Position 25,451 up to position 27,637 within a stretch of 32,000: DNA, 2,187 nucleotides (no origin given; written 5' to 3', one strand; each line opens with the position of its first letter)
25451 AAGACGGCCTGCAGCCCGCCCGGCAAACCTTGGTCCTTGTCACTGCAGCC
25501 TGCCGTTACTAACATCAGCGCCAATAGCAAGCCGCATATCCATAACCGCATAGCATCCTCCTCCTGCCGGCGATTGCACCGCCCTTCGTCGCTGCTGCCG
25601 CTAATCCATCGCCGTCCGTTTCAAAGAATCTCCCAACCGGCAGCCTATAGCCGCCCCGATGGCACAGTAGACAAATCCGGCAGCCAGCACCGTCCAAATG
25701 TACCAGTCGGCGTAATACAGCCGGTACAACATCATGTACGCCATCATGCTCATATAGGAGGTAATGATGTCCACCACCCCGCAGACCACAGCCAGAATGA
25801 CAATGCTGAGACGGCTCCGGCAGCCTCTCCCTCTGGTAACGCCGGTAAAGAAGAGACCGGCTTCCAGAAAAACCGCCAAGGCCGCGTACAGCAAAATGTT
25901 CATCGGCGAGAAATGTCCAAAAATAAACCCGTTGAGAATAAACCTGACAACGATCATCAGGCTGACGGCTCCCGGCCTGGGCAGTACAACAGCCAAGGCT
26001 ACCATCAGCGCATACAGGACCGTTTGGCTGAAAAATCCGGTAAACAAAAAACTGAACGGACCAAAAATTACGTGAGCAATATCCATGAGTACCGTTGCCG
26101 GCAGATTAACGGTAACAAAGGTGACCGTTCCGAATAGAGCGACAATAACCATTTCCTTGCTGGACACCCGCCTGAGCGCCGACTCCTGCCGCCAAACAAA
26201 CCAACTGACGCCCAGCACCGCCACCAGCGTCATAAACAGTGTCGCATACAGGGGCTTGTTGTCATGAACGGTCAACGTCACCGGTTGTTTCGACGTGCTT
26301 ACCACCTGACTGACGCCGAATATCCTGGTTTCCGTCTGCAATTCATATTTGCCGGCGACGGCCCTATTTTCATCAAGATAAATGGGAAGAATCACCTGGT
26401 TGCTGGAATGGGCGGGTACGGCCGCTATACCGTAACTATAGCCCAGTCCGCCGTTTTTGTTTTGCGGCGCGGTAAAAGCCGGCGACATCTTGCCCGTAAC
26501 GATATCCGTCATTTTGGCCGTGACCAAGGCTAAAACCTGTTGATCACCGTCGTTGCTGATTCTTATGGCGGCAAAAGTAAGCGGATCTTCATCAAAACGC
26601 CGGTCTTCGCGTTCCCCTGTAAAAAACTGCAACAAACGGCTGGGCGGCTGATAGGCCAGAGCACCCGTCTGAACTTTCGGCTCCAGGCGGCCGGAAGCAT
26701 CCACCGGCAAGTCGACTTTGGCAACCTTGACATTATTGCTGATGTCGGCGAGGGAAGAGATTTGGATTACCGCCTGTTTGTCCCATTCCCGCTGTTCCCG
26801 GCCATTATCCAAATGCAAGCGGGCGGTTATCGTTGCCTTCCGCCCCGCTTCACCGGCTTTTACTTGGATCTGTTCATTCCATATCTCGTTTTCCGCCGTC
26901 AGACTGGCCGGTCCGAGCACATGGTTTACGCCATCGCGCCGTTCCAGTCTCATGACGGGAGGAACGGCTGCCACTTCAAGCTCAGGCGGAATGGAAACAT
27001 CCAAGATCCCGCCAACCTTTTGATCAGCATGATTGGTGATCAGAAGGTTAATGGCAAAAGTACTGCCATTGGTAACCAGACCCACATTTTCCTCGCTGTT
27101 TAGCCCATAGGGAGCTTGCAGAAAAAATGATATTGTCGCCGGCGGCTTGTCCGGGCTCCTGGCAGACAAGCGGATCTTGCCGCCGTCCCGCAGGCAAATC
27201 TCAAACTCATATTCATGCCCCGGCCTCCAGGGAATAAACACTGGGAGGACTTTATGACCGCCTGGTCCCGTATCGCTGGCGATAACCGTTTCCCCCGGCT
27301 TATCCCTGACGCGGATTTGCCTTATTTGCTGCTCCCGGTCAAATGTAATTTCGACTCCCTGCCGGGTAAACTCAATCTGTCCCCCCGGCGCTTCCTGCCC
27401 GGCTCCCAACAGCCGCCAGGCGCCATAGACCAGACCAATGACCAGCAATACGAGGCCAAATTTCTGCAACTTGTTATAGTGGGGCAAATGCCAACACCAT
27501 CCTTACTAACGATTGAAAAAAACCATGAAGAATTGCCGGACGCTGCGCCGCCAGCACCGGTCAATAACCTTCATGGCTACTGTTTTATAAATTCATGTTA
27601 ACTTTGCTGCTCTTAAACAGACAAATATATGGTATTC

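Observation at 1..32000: Two tandem paralogous CobN-chelatase / TonB-receptor / exporter modules: candidate envelope-spanning metallo-tetrapyrrole processing system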

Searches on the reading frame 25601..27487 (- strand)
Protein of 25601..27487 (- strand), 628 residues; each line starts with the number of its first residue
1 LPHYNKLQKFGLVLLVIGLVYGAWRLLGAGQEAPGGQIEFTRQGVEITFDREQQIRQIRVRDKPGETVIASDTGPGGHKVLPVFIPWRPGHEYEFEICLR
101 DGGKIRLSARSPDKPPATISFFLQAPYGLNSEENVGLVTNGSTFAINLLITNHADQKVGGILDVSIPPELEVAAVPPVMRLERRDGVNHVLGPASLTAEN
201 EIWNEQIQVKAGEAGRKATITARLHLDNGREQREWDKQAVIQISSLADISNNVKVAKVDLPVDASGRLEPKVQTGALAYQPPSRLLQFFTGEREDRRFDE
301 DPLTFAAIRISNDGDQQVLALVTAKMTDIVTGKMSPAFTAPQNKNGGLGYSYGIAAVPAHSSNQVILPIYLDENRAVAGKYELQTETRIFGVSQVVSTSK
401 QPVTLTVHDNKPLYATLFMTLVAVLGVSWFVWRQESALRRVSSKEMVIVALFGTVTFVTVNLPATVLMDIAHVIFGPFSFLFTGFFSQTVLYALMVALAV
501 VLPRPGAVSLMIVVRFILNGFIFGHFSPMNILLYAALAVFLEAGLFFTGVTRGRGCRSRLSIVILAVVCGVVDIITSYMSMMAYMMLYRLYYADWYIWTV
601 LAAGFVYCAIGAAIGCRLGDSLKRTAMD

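Call 6: search_protein_families(library=pfam, proteins=[window:25601-27487:-])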
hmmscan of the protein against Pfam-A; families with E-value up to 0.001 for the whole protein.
window:25601-27487:- (628 aa): 0 families

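Call 30: search_protein_families(library=ncbifam, proteins=[window:25601-27487:-], max_evalue=0.00001)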
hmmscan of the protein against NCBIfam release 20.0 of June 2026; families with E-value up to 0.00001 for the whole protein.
window:25601-27487:- (628 aa): 0 families

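Call 35: find_homologous_proteins(query=window:25601-27487:-, max_evalue=0.001)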
Query window:25601-27487:- (628 aa): 12 proteins with E <= 0.001 among 8000 candidates.
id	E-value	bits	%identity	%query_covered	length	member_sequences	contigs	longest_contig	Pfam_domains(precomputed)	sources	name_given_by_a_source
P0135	0.0e+0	1397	100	99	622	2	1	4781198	-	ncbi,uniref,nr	ncbi:hypothetical protein [Methylomusa anaerophila]|uniref:hypothetical protein n=1 Tax=Methylomusa 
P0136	5.5e-216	737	52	99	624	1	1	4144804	-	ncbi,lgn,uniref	ncbi:hypothetical protein SCACP_06080 [Sporomusa carbonis]|uniref:hypothetical protein n=1 Tax=Sporo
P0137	1.4e-212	726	53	94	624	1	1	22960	-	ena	-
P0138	2.3e-208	712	52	98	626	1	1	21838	-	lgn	-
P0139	3.3e-206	705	49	99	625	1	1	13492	-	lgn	-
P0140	5.2e-205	701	50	98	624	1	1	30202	-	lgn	-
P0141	3.8e-204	698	52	96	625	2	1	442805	-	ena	-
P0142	1.1e-202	693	51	98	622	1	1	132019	-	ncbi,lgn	-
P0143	6.1e-202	691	52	96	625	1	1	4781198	-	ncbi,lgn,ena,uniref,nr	ncbi:hypothetical protein [Methylomusa anaerophila]|uniref:Uncharacterized protein n=1 Tax=Methylomu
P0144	2.0e-198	679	50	98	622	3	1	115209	-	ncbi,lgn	-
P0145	2.0e-194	666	49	94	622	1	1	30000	-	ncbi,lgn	ncbi:MAG: hypothetical protein ABFC57_01240 [Veillonellales bacterium]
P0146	9.9e-193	660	49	94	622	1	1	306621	-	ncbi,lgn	ncbi:MAG: hypothetical protein ABFC84_12730 [Veillonellales bacterium]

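Call 36: find_encoding_contigs(protein=P0143, flank=10000, max_places=2)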
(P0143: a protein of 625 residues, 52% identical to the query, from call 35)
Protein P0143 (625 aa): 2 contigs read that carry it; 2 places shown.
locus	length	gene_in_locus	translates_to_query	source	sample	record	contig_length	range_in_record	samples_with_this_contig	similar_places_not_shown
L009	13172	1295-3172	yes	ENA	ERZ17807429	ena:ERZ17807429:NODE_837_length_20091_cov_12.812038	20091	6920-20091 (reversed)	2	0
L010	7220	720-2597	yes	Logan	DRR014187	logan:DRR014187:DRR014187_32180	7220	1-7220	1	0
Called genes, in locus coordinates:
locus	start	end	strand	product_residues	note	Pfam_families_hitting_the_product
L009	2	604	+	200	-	?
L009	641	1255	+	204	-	PF13371:TPR_9 (weak), PF13414:TPR_11, PF13371:TPR_9 (weak), PF12895:ANAPC3, PF13414:TPR_11 (weak), PF00515:TPR_1, PF07719:TPR_2 (weak), PF13432:TPR_16 (weak), +8 more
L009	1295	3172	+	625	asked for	-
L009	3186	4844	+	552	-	PF01078:Mg_chelatase (faint), PF02463:SMC_N (weak), PF13191:AAA_16 (faint), PF13476:AAA_23 (faint), PF13481:AAA_25 (faint), PF00005:ABC_tran, PF00005:ABC_tran, PF13555:AAA_29 (weak), +5 more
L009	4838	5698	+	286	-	PF02361:CbiQ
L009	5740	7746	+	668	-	PF07728:AAA_5 (faint), PF01078:Mg_chelatase (weak), PF17863:AAA_lid_2, PF05762:VWA_CoxE (weak), PF26791:AAPxQ, PF00092:VWA, PF13519:VWA_2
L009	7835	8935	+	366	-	PF00493:MCM (faint), PF07728:AAA_5 (weak), PF01078:Mg_chelatase, PF17863:AAA_lid_2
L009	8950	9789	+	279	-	PF00005:ABC_tran, PF13304:AAA_21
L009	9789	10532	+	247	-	PF01061:ABC2_membrane, PF12698:ABC2_membrane_3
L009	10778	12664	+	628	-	-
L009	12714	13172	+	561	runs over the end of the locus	PF01011:PQQ (faint), PF13570:Beta-prop_ACSF4 (faint), PF23381:Beta-prop_IFT122_1st (faint), PF13360:PQQ_2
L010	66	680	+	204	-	PF13371:TPR_9 (weak), PF13414:TPR_11, PF13371:TPR_9 (weak), PF12895:ANAPC3, PF13414:TPR_11 (weak), PF00515:TPR_1, PF07719:TPR_2 (weak), PF13432:TPR_16 (weak), +8 more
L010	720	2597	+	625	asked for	-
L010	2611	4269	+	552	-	PF01078:Mg_chelatase (faint), PF02463:SMC_N (weak), PF13191:AAA_16 (faint), PF13476:AAA_23 (faint), PF13481:AAA_25 (faint), PF00005:ABC_tran, PF00005:ABC_tran, PF13555:AAA_29 (weak), +5 more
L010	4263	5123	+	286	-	PF02361:CbiQ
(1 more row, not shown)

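Call 37: find_encoding_contigs(protein=P0136, flank=10000, max_places=2)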
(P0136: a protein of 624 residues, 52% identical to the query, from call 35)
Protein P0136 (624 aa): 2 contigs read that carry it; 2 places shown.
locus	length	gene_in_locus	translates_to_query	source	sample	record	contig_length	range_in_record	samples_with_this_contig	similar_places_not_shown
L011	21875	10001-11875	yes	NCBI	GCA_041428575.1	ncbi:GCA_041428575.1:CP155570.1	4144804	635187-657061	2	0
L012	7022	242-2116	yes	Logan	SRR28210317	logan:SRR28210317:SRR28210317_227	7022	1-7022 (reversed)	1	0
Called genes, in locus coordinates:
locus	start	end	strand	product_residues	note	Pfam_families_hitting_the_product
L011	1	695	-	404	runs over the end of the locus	PF00155:Aminotran_1_2, PF01053:Cys_Met_Meta_PP (weak), PF01041:DegT_DnrJ_EryC1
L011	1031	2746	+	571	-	PF12729:4HB_MCP_1, PF00672:HAMP, PF00015:MCPsignal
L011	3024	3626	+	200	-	PF13487:HD_5, PF01966:HD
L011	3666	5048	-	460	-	PF03486:HI0933_like (faint), PF07992:Pyr_redox_2 (faint), PF13738:Pyr_redox_3 (faint), PF21688:FAD-depend_C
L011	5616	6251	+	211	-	PF01618:MotA_ExbB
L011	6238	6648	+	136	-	PF02472:ExbD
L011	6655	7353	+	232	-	PF13103:TonB_2 (weak), PF03544:TonB_C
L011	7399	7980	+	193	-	PF07715:Plug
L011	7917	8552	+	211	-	PF00593:TonB_dep_Rec_b-barrel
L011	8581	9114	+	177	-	PF07155:ECF-ribofla_trS (weak), PF12822:ECF_trnsprt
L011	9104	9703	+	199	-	PF02353:CMAS, PF01209:Ubie_methyltran (weak), PF01135:PCMT (weak), PF13489:Methyltransf_23, PF13847:Methyltransf_31, PF08241:Methyltransf_11, PF08242:Methyltransf_12, PF13649:Methyltransf_25, +1 more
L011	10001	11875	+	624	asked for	-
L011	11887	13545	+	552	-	PF01078:Mg_chelatase (faint), PF02463:SMC_N (faint), PF03193:RsgA_GTPase (weak), PF13191:AAA_16 (faint), PF13476:AAA_23 (faint), PF00005:ABC_tran, PF00005:ABC_tran, PF13555:AAA_29 (weak), +5 more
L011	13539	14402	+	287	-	PF02361:CbiQ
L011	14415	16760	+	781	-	PF02514:CobN-Mg_chel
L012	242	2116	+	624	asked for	-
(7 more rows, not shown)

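Call 45: find_related_loci(query=A3, collection=genome_contigs, flank=10000)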
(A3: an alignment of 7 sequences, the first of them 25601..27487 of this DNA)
Query A3 (628 aa) in genome_contigs; peptide patterns used: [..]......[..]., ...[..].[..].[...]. (x = any residue, [..] = any of these).
77 stretches matched a pattern; 33 encode a relative of the query (tblastn E <= 1e-3); 33 distinct loci.
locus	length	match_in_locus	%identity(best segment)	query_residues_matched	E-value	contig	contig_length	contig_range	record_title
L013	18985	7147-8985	47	12-628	0e+0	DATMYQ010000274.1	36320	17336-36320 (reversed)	MAG TPA_asm: Patescibacteria group bacterium isolate SMAG_U13152 k141_117435, whole genome shotgun sequence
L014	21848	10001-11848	50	12-628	0e+0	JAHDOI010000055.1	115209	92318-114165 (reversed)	MAG: Selenomonadales bacterium isolate SL1-B47 k141_29679, whole genome shotgun sequence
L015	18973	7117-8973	50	12-628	0e+0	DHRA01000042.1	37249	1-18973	MAG TPA_asm: Firmicutes bacterium UBA5324 UBA5324_contig_462, whole genome shotgun sequence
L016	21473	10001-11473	32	120-626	2e-75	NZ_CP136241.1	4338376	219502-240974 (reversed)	Methanosarcina hadiensis strain TD41E1-1 chromosome, complete genome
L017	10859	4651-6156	31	109-626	1e-73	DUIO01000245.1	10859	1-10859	MAG TPA_asm: Methanosarcina sp. isolate UBA8098 contig_5572, whole genome shotgun sequence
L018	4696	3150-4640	31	114-626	3e-73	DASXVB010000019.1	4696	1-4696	MAG TPA_asm: Methanosarcina sp. isolate SMAG_U4733 k141_203344, whole genome shotgun sequence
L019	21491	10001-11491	29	114-626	2e-72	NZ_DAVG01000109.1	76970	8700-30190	MAG: Methanosarcina sp. UBA5 UBA5_contig_1794, whole genome shotgun sequence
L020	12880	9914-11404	30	114-626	5e-72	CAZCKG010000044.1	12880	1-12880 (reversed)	MAG TPA_asm: uncultured Methanosarcinales archaeon isolate binchicken_co104_22 genome assembly, contig: NODE_3802_length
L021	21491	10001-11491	30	114-626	1e-71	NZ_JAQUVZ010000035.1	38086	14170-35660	MAG: Methanosarcina sp. isolate STD2_179 NODE_3730_length_38086_cov_17.230169_Sandtown_D2, whole genome shotgun sequence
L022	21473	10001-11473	30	115-624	6e-71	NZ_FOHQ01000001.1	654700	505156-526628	Methanococcoides vulcani strain SLH 33, whole genome shotgun sequence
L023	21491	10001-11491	30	114-626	8e-71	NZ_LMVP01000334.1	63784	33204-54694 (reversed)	Methanosarcina spelaei strain MC-15 contig_4, whole genome shotgun sequence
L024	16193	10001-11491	30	114-626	2e-70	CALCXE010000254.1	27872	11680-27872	MAG TPA_asm: Methanosarcina barkeri isolate SRR1562009_bin.77_CONCOCT_v1.1_MAG genome assembly, contig: ERZ724039.1372,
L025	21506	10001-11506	31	109-626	1e-75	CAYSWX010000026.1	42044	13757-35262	MAG TPA_asm: uncultured Methanosarcinales archaeon isolate binchicken_co152_168 genome assembly, contig: NODE_1075_lengt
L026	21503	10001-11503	30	110-626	2e-70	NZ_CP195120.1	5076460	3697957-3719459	Methanosarcina sp. T3 chromosome, complete genome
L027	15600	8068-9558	29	114-626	4e-70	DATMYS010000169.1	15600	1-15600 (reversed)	MAG TPA_asm: Methanosarcina sp. isolate SMAG_U13154 k141_8460, whole genome shotgun sequence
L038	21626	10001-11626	28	124-626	6e-53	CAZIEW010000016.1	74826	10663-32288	MAG TPA_asm: uncultured Syntrophobacteraceae bacterium isolate SRP278314_co1_305 genome assembly, contig: NODE_450_lengt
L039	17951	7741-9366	29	124-626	6e-55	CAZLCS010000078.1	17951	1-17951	MAG TPA_asm: uncultured Syntrophobacteraceae bacterium isolate binchicken_co168_326 genome assembly, contig: NODE_5540_l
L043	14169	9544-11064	24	123-628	1e-40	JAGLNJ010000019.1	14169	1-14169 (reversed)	MAG: Candidatus Omnitrophota bacterium isolate RS_6_36 ROV157_6.bin.36.fa_19, whole genome shotgun sequence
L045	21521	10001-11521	24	123-628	2e-39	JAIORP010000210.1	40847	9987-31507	MAG: Candidatus Omnitrophota bacterium isolate SMBSF21 20074_Bin_2_contigs_1_c_000000000115, whole genome shotgun sequen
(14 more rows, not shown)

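Call 54: predict_structure(alignment_id=A1)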
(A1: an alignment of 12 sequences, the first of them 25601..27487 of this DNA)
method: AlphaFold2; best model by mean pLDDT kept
length: 628 residues; sequences in the alignment: 12
mean_pLDDT: 76.7   pTM: 0.49
mean pLDDT of the five models: 76.7, 66.6, 66.0, 65.1, 64.6
residues with pLDDT >= 90: 72; 70-90: 382; 50-70: 152; < 50: 22
segments of 3 or more residues with pLDDT < 50: 1-4, 27-33, 292-298
pLDDT, mean of each block of 10 residues (from residue 1): 50 75 52 62 72 77 65 60 69 82 78 64 76 76 85 76 92 88 90 79 85 90 80 82 88 90 74 72 57 51 87 88 89 83 69 86 89 81 90 84 79 62 67 65 82 83 64 68 79 90 84 84 69 79 82 74 85 80 63 69 85 87 65
secondary structure, 60 per line:
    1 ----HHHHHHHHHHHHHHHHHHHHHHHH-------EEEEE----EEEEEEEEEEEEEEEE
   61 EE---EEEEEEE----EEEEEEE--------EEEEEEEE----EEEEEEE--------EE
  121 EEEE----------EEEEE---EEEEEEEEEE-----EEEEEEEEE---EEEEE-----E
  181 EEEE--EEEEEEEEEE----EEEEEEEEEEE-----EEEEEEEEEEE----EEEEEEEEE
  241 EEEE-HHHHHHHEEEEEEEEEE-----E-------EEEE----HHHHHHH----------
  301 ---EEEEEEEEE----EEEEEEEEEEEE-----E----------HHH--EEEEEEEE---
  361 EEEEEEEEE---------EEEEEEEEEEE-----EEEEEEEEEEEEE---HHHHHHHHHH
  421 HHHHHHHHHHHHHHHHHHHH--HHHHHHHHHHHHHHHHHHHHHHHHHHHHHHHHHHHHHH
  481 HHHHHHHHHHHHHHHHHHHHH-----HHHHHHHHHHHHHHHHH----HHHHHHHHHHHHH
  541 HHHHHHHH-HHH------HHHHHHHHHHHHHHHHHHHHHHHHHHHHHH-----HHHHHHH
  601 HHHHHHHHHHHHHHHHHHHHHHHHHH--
elements in order: H5-28 E36-40 E45-62 E66-72 E77-83 E92-99 E104-110 E119-124 E135-139 E143-152 E158-166 E170-174 E180-184 E187-196 E201-211 E217-227 E232-244 H246-252 E253-262 E276-279 H284-290 E304-312 E317-328 E350-357 E361-369 E379-389 E395-407 H411-440 H443-501 H507-523 H528-548 H559-588 H594-626

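Call 58: fold_search(model_id=the predicted structure, library=pdb)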
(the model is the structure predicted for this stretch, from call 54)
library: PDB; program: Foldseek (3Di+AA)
matches with E <= 10: 1808; with E <= 0.001: 453
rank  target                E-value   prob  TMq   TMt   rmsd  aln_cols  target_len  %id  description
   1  7usl_A                2.2e-10  1.00  0.15  0.12  26.6       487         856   10  Integrin alphaM/beta2 ectodomain in complex with adenylate cyclase toxin RTX751 and M1F5 Fab (released 2022-08-17)
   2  7sqc_F0               2.4e-10  1.00  0.12  0.22  28.9       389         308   10  Ciliary C1 central pair apparatus isolated from Chlamydomonas reinhardtii (released 2022-04-13)
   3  3f85                  3.6e-10  1.00  0.13  0.17  31.6       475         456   10  Structure of fusion complex of homo trimeric major pilin subunits CfaB of CFA/I fimbirae from ETEC E. coli (released 2009-08-11)
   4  8xen_A                5.7e-10  1.00  0.16  0.11  34.3       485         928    9  Cryo-EM structure of integrin ITGAV/ITGB3 complex, conformation 4 (released 2024-12-18)
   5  4kkp_B                1.1e-09  1.00  0.14  0.33  19.8       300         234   13  Crystal structure of Vibrio cholerae RbmA (crystal form 2) (released 2013-05-22)
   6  8beg_B                1.1e-09  1.00  0.16  0.16  28.9       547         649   10  Structure of Ig-like domains from PrgB (released 2022-11-30)
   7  8csw                  1.2e-09  1.00  0.14  0.14  16.2       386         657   10  Local refinement of protein 4.2 in Class 2 of erythrocyte ankyrin-1 complex (released 2022-07-20)
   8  3k6s_E                1.3e-09  1.00  0.15  0.11  26.1       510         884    8  Structure of integrin alphaXbeta2 ectodomain (released 2010-01-12)
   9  4nen_A                1.6e-09  1.00  0.16  0.10  24.8       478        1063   10  An internal ligand-bound, metastable state of a leukocyte integrin, aXb2 (released 2014-01-15)
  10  3k6s_C                1.6e-09  1.00  0.15  0.11  25.9       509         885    8  Structure of integrin alphaXbeta2 ectodomain (released 2010-01-12)
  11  7sqc_2A               1.7e-09  1.00  0.14  0.12  31.6       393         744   12  Ciliary C1 central pair apparatus isolated from Chlamydomonas reinhardtii (released 2022-04-13)
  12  7usm_A                1.7e-09  1.00  0.15  0.12  24.4       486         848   10  Integrin alphaM/beta2 ectodomain (released 2022-08-17)
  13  7sqc_O0               1.9e-09  1.00  0.16  0.09  27.1       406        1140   12  Ciliary C1 central pair apparatus isolated from Chlamydomonas reinhardtii (released 2022-04-13)
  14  8beg_A                2.3e-09  1.00  0.16  0.16  29.3       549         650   10  Structure of Ig-like domains from PrgB (released 2022-11-30)
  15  5es4_C                2.5e-09  1.00  0.15  0.11  25.4       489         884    8  RE-REFINEMENT OF INTEGRIN ALPHAXBETA2 ECTODOMAIN IN THE CLOSED/BENT CONFORMATION (released 2016-03-02)
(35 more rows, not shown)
